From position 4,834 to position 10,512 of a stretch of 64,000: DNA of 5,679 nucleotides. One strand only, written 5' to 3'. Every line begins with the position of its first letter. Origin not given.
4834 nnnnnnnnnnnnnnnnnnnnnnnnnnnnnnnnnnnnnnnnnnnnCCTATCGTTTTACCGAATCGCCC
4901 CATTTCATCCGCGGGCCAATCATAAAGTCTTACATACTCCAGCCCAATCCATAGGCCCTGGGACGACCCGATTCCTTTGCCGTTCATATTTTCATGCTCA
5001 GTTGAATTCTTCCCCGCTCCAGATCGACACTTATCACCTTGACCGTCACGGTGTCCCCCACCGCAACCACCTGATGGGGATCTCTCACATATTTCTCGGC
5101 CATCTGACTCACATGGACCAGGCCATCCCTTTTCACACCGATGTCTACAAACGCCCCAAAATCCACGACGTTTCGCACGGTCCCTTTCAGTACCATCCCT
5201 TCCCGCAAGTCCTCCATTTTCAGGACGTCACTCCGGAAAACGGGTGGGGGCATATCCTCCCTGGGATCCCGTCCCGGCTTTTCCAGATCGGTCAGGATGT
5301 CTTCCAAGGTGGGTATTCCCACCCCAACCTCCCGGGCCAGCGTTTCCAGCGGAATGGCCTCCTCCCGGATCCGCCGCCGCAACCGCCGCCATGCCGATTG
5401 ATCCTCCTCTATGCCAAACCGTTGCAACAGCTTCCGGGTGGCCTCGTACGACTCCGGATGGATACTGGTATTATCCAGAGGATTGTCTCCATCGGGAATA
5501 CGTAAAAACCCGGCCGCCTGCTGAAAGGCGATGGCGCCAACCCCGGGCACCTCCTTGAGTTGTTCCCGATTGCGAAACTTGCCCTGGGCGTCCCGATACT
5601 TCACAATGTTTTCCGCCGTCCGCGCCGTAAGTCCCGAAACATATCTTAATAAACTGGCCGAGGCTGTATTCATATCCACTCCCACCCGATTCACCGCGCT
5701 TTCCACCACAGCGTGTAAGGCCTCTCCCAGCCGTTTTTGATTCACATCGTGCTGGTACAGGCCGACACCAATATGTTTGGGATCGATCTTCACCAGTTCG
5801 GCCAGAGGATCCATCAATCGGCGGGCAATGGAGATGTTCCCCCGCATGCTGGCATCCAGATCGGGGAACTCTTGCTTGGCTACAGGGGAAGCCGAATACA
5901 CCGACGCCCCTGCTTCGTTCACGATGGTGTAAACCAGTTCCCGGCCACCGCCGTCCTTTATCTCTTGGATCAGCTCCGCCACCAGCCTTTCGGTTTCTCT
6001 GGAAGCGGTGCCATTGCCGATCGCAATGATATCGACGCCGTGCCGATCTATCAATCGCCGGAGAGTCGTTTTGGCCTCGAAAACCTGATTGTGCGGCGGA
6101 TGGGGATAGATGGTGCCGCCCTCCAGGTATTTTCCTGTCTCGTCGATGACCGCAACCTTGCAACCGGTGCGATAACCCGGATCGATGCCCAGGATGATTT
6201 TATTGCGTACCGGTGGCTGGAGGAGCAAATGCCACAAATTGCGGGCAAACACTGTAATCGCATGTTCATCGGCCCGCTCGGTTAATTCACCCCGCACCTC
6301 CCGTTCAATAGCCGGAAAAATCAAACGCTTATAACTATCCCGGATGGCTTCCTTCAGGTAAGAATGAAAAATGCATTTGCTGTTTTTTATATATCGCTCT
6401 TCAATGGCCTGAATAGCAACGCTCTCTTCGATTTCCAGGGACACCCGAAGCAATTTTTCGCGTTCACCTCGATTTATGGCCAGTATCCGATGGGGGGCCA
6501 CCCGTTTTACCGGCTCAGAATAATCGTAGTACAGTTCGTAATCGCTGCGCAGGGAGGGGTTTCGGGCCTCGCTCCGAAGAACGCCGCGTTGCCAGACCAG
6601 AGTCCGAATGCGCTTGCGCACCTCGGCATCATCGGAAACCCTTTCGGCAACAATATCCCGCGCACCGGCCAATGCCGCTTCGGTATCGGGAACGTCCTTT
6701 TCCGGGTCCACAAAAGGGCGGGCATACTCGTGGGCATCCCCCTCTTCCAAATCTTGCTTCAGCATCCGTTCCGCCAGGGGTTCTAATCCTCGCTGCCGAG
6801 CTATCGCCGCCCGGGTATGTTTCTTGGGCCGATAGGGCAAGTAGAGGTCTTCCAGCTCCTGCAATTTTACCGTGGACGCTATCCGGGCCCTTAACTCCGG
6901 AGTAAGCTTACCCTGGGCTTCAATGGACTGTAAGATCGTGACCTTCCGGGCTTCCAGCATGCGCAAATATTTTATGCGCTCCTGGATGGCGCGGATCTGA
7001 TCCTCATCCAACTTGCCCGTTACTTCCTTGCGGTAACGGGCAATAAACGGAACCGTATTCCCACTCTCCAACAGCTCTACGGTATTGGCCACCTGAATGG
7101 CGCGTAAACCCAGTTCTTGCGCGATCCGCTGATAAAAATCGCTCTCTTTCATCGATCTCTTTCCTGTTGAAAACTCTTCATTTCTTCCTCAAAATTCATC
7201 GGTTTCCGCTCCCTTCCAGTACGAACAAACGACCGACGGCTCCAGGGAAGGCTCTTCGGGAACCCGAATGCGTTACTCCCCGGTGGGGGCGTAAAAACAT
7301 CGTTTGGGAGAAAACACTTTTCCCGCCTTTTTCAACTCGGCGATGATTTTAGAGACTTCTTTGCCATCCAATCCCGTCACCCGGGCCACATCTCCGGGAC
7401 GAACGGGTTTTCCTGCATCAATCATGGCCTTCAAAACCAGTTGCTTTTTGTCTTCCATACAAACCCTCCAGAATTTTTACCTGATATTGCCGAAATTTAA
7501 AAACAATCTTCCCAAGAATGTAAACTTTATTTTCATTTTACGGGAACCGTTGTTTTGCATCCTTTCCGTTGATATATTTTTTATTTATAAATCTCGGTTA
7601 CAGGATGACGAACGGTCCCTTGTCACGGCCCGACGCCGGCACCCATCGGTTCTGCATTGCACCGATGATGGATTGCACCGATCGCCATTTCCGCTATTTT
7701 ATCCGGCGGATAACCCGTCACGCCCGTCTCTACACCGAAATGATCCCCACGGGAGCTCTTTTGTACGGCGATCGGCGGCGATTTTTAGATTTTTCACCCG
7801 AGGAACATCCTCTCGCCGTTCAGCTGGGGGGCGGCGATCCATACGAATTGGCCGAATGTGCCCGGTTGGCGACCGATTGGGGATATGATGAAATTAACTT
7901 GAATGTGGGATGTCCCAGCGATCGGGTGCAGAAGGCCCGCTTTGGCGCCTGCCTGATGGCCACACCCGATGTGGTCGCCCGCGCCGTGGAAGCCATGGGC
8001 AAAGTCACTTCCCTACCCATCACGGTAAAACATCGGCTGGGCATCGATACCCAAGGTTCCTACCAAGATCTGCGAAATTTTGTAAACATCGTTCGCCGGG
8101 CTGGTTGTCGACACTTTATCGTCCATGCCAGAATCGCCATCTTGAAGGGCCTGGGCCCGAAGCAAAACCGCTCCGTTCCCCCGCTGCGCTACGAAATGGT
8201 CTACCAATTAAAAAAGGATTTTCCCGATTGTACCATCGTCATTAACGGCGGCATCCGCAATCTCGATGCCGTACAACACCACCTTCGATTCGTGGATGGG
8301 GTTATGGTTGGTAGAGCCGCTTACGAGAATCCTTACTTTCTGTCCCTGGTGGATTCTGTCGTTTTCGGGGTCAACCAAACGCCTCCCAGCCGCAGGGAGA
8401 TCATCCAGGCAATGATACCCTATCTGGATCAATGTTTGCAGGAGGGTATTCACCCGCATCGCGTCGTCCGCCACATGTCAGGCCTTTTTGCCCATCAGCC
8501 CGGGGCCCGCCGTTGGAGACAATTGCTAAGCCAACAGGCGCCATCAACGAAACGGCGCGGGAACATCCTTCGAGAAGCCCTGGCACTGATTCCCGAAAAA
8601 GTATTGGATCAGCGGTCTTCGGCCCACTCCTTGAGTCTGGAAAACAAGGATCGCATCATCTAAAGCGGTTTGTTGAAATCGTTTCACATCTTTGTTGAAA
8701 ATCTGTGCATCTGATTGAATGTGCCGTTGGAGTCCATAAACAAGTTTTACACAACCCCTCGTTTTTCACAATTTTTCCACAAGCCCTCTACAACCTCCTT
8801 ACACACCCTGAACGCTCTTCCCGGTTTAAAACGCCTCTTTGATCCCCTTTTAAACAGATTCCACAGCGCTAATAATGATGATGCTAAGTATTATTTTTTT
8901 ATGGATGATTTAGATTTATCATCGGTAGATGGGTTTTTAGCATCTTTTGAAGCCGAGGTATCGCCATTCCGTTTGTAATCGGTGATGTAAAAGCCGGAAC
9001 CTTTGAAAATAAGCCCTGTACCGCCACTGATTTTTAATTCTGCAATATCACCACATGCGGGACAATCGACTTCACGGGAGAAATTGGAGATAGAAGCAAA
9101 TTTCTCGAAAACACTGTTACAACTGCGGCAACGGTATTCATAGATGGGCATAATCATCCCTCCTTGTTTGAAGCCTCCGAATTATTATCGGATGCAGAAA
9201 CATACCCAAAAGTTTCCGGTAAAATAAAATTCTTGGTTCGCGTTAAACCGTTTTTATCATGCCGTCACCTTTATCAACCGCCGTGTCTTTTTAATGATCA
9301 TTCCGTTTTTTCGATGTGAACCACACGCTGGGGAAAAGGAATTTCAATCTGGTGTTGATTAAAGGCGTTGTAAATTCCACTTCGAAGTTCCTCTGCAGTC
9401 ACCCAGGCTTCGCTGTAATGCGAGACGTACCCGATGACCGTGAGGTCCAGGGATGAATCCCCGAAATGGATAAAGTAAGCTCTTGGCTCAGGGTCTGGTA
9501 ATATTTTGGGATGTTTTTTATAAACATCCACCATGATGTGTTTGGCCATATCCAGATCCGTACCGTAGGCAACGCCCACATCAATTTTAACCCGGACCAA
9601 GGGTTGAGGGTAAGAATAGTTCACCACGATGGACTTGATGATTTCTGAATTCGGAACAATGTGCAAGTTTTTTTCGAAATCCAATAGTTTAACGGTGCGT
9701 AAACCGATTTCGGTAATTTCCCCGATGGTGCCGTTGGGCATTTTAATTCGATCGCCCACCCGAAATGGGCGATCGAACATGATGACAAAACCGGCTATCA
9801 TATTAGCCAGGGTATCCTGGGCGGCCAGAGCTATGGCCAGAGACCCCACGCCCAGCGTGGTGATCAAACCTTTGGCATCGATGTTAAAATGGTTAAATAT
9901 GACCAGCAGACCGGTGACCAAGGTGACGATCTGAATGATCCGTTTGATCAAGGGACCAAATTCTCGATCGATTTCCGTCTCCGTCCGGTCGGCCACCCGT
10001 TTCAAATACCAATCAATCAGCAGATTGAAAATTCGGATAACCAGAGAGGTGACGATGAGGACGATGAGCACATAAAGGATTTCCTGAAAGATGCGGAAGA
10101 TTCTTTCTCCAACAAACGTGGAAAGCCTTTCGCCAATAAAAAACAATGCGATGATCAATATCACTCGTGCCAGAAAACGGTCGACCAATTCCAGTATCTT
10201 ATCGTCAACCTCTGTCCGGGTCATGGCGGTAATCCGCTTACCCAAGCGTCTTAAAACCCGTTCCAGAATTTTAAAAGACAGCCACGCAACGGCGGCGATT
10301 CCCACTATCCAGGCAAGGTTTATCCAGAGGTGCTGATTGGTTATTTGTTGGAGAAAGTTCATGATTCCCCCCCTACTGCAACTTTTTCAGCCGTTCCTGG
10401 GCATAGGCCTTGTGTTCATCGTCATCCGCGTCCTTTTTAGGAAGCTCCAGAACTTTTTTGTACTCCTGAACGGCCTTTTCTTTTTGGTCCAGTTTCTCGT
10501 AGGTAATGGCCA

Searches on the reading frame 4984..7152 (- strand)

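Call 45: search_protein_families(library=pfam, proteins=[window:4984-7152:-], max_evalue=0.0001)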
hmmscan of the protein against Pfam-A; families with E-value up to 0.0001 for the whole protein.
window:4984-7152:- (722 aa): 10 families
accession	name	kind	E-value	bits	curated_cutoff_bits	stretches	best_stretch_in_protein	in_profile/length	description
PF16921.10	Tex_YqgF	-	5e-53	179.3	27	1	318-446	1-125/126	Tex protein YqgF-like domain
PF22706.1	Tex_central_region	-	2.3e-35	122.7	27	1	139-302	5-178/178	Tex central region-like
PF09371.15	Tex_N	-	4.7e-31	106.8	32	1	5-78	2-75/75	Tex-like protein N-terminal domain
PF12836.13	HHH_3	-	5.2e-27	94.2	27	1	487-551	1-65/65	Helix-hairpin-helix motif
PF00575.29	S1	-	2.6e-22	79.4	22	1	650-721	3-74/74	S1 RNA binding domain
PF17674.7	HHH_9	-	2.4e-19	70.4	23.1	1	557-631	1-70/70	HHH domain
PF14635.12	HHH_7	-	2.1e-08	34.9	27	1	466-553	11-104/104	Helix-hairpin-helix motif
PF23459.1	S1_RRP5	-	2.6e-06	28.4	27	1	649-719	1-71/72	RRP5 S1 domain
PF14639.11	YqgF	-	5.6e-06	26.7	35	1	361-454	52-147/150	Holliday-junction resolvase-like of SPT6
PF03934.19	T2SSK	-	2.4e-05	25.1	24.2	1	492-542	1-51/63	Type II secretion system (T2SS), protein K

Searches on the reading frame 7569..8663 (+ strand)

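Call 45: search_protein_families(library=pfam, proteins=[window:7569-8663:+], max_evalue=0.0001)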
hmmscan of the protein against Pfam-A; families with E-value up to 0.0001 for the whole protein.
window:7569-8663:+ (364 aa): 1 family
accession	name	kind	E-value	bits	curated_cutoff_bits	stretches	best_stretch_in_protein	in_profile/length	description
PF01207.24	Dus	-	1.7e-82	277.4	20.4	1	30-329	2-298/311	Dihydrouridine synthase (Dus)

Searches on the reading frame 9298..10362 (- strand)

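Call 45: search_protein_families(library=pfam, proteins=[window:9298-10362:-], max_evalue=0.0001)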
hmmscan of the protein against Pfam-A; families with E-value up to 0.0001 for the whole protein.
window:9298-10362:- (354 aa): 3 families
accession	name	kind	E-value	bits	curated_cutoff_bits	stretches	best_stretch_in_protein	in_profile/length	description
PF00924.24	MS_channel_2nd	-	2e-20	73.1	20.2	1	183-250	1-67/68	Mechanosensitive ion channel, beta-domain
PF21082.3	MS_channel_3rd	-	1.3e-13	51.6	21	1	258-341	1-88/88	Mechanosensitive ion channel MscS, C-terminal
PF21088.3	MS_channel_1st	-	7.2e-06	26.3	23.1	1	142-182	2-42/42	Mechanosensitive ion channel, transmembrane helices 2/3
